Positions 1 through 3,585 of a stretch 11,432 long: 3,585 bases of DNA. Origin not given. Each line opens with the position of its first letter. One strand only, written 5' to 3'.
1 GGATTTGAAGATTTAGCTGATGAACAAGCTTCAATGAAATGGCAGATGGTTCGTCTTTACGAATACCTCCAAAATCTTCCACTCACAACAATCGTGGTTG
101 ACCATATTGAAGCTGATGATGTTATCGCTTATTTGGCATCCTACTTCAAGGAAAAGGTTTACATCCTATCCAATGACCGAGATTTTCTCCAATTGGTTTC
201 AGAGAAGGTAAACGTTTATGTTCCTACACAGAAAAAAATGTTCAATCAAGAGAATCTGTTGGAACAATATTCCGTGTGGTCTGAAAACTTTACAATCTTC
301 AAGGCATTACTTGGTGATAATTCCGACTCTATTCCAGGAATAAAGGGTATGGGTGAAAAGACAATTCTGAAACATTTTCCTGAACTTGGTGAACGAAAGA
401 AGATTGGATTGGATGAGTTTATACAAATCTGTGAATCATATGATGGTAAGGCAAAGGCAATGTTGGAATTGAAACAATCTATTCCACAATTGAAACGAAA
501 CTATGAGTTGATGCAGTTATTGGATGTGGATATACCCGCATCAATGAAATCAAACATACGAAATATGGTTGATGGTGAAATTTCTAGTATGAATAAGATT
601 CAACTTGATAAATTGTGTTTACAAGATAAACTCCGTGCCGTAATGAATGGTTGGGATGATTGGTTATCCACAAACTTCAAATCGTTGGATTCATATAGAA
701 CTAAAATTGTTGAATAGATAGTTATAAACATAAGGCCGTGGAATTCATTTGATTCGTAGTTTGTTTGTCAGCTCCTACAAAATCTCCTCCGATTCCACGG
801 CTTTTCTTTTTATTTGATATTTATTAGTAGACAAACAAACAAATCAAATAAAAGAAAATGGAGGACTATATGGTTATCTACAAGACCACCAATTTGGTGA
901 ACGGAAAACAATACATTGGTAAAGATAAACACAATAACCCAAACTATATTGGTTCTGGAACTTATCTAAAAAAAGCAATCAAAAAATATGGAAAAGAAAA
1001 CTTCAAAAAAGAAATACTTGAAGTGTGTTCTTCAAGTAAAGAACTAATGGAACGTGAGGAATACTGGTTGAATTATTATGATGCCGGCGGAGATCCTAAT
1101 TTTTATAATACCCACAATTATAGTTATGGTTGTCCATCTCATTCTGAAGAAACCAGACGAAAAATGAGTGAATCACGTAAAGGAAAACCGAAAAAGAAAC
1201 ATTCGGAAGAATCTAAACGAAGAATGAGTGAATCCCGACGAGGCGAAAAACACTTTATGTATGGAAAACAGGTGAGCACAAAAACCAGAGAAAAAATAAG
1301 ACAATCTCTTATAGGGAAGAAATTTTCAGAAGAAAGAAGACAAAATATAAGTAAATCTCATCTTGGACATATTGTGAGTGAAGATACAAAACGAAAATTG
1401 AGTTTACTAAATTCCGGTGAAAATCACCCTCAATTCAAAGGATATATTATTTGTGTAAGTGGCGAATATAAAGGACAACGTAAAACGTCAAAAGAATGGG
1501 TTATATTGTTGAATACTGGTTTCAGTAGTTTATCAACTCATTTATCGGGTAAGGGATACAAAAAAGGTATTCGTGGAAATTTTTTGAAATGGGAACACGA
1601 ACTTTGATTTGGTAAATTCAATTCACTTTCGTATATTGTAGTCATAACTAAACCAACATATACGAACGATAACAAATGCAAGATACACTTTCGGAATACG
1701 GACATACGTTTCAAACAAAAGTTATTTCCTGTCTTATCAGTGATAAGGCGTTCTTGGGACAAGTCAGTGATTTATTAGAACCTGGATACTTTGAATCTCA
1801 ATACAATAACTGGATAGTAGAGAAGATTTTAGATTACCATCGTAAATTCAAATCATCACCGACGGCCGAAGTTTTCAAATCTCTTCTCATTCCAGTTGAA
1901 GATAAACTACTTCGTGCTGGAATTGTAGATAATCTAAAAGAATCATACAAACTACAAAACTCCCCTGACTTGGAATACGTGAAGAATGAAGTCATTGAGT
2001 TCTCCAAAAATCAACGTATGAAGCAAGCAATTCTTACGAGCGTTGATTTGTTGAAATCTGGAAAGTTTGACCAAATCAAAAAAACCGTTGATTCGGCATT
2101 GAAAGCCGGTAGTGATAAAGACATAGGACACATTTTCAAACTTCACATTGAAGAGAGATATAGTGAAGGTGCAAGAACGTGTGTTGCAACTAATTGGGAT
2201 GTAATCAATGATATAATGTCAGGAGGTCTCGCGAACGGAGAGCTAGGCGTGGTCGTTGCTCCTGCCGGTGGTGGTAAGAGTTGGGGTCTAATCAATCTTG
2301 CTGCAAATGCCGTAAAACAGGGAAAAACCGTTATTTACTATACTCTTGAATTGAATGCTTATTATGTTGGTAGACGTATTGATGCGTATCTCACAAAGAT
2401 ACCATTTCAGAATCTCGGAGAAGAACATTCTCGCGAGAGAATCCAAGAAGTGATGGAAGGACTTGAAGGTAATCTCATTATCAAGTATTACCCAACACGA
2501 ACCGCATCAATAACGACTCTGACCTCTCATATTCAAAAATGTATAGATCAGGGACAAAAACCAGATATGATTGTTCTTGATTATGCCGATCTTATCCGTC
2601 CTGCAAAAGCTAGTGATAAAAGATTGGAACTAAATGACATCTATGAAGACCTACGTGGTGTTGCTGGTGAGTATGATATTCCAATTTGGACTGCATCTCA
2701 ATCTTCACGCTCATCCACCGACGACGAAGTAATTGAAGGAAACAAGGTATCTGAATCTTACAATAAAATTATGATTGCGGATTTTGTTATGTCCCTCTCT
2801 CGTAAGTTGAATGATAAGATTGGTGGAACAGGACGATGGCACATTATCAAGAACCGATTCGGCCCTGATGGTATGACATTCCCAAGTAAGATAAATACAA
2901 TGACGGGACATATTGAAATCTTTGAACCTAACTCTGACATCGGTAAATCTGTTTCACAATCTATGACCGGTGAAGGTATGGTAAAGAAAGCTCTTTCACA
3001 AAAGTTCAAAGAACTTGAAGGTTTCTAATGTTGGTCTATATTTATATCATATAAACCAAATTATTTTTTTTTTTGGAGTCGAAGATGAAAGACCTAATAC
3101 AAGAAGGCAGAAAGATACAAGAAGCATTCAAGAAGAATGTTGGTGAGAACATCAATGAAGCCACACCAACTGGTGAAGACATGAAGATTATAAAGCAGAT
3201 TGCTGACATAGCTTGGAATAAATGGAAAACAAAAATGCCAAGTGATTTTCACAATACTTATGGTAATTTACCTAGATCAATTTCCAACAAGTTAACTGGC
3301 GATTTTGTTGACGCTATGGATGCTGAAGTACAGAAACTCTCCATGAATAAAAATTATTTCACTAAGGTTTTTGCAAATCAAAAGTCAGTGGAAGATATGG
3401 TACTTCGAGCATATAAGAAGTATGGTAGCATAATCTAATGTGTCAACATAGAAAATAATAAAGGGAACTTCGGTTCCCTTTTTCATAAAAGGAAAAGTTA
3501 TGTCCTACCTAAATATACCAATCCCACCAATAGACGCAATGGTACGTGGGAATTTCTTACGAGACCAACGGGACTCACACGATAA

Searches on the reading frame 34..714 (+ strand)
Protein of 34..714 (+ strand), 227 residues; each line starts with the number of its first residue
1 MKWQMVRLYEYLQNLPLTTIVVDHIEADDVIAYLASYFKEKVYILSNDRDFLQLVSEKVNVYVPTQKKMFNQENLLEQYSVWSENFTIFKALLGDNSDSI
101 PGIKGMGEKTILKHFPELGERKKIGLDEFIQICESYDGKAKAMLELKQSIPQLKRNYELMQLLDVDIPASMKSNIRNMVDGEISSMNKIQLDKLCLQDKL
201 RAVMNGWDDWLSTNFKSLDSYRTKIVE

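Call 4: search_protein_families(library=pfam, proteins=[window:34-714:+], max_evalue=1)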
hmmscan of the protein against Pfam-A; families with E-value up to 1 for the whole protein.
window:34-714:+ (227 aa): 2 families
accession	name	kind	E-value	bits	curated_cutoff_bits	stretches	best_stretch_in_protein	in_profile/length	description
PF02739.22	5_3_exonuc_N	-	8.4e-16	58.6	34.3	1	3-79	83-163/164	5'-3' exonuclease, N-terminal resolvase-like domain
PF01367.25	5_3_exonuc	-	2.4e-09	38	40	1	83-172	3-87/97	5'-3' exonuclease, C-terminal SAM fold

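Call 5: search_protein_families(library=phrogs, proteins=[window:34-714:+], max_evalue=0.01)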
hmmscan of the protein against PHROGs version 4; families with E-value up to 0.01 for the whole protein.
window:34-714:+ (227 aa): 2 families
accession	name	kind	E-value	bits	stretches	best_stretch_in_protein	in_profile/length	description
phrog_107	-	DNA, RNA and nucleotide metabolism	8.5e-26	92.1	1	8-216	208-412/542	exonuclease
phrog_32545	-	unknown function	0.003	18.3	1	12-80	95-167/186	-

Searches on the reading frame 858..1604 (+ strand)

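Call 4: search_protein_families(library=pfam, proteins=[window:858-1604:+], max_evalue=1)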
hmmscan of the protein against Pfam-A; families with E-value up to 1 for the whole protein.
window:858-1604:+ (249 aa): 5 families
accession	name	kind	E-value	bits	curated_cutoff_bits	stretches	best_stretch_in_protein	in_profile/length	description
PF07460.16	NUMOD3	-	6.6e-22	77.6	20.4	3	113-148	2-37/37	NUMOD3 motif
PF01541.30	GIY-YIG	-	5.1e-06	27.1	22.6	1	5-75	2-73/78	GIY-YIG catalytic domain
PF19835.5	SegE_GIY-YIG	-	9.3e-05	23.1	25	1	29-72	59-102/123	Putative endonuclease segE, GIY-YIG domain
PF03657.19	UPF0113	-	0.098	13.4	23.8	1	127-150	6-29/73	UPF0113 PUA domain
PF08944.16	p47_phox_C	-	0.78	9.7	27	0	174-182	22-30/33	NADPH oxidase subunit p47Phox, C terminal domain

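Call 5: search_protein_families(library=phrogs, proteins=[window:858-1604:+], max_evalue=0.01)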
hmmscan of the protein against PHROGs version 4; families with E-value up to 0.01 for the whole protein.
window:858-1604:+ (249 aa): 9 families
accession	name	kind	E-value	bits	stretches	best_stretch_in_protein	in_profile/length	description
phrog_314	-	DNA, RNA and nucleotide metabolism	9.6e-43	148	2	1-147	175-337/574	homing endonuclease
phrog_7168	-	DNA, RNA and nucleotide metabolism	5.4e-15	56.6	1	5-162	2-168/284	homing endonuclease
phrog_19446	-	DNA, RNA and nucleotide metabolism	6.4e-13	49.8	1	6-128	3-135/254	homing endonuclease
phrog_447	-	other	9.1e-10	39.6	1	29-95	68-140/148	NAD synthetase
phrog_655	-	DNA, RNA and nucleotide metabolism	1.2e-05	26.4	0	112-208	118-200/343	homing endonuclease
phrog_3404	-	DNA, RNA and nucleotide metabolism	2.8e-05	25.1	1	29-127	35-132/235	HNH endonuclease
phrog_32884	-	unknown function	5.4e-05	24.6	1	139-187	17-65/71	-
phrog_24910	-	unknown function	7.5e-05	23.6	1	58-185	3-133/169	-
phrog_20015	-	DNA, RNA and nucleotide metabolism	0.0015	19.7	1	6-22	4-20/46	endonuclease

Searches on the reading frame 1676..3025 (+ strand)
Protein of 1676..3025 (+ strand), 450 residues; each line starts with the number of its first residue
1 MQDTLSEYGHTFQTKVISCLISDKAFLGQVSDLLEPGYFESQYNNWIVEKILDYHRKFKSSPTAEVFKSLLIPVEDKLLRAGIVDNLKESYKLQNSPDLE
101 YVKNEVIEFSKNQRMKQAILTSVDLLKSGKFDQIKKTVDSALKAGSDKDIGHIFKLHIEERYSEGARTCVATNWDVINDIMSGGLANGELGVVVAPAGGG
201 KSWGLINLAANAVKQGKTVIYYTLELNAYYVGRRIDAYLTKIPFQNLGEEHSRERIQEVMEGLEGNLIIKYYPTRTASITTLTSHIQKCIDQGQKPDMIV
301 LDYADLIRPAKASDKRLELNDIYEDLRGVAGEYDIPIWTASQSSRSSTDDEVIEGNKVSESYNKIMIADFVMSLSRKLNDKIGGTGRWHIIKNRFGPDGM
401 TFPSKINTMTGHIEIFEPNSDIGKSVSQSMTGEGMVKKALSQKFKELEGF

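Call 4: search_protein_families(library=pfam, proteins=[window:1676-3025:+], max_evalue=1)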
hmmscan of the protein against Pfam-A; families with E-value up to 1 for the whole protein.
window:1676-3025:+ (450 aa): 6 families
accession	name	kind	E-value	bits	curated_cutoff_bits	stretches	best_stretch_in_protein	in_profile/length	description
PF03796.21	DnaB_C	-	5.8e-19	68.9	27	1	179-399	10-240/255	DnaB-like helicase C terminal domain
PF13481.12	AAA_25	-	1.5e-07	31.7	27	1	178-343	23-190/195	AAA domain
PF13401.12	AAA_22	-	0.0011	19.7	27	1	189-315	6-99/130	AAA domain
PF06745.19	ATPase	-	0.011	15.6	26.6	1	177-327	8-152/231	KaiC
PF25199.1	nSTAND_NTPase5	-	0.053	13.8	34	1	191-222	44-76/145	Novel STAND NTPase 5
PF01695.23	IstB_IS21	-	0.076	12.9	24.1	1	192-224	96-128/238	IstB-like ATP binding protein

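Call 5: search_protein_families(library=phrogs, proteins=[window:1676-3025:+], max_evalue=0.01)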
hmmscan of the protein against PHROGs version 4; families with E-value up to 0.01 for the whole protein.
window:1676-3025:+ (450 aa): 6 families
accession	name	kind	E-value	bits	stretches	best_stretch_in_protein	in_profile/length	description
phrog_19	-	DNA, RNA and nucleotide metabolism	2.4e-73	249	1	8-417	159-582/621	DnaB-like replicative helicase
phrog_239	-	DNA, RNA and nucleotide metabolism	4.2e-21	76.6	1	124-414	294-597/801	DNA primase/helicase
phrog_243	-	DNA, RNA and nucleotide metabolism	7.5e-16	58.9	1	160-397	10-245/273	DnaB-like replicative helicase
phrog_11530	-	unknown function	3.4e-05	24.8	1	274-346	11-83/184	-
phrog_8337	-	DNA, RNA and nucleotide metabolism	0.00026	21.5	1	167-228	47-110/273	DNA repair protein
phrog_97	-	other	0.006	16.8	0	180-302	65-171/506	UvsX-like recombinase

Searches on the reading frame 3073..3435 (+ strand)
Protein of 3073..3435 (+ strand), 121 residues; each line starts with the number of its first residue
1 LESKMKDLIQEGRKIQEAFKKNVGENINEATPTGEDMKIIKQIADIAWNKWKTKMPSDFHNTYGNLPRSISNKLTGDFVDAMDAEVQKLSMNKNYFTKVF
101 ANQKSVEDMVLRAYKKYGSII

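Call 4: search_protein_families(library=pfam, proteins=[window:3073-3435:+], max_evalue=1)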
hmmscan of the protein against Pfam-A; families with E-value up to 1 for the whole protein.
window:3073-3435:+ (121 aa): 1 family
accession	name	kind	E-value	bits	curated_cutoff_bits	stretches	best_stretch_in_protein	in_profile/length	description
PF05597.16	Phasin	-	0.033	14.7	28.8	1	5-56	37-89/126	Poly(hydroxyalcanoate) granule associated protein (phasin)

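Call 5: search_protein_families(library=phrogs, proteins=[window:3073-3435:+], max_evalue=0.01)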
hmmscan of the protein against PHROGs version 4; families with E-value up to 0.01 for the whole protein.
window:3073-3435:+ (121 aa): 0 families

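Call 65: search_protein_families(library=ncbifam, proteins=[window:3073-3435:+], max_evalue=0.1)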
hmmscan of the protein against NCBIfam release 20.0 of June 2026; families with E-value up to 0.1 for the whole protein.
window:3073-3435:+ (121 aa): 0 families
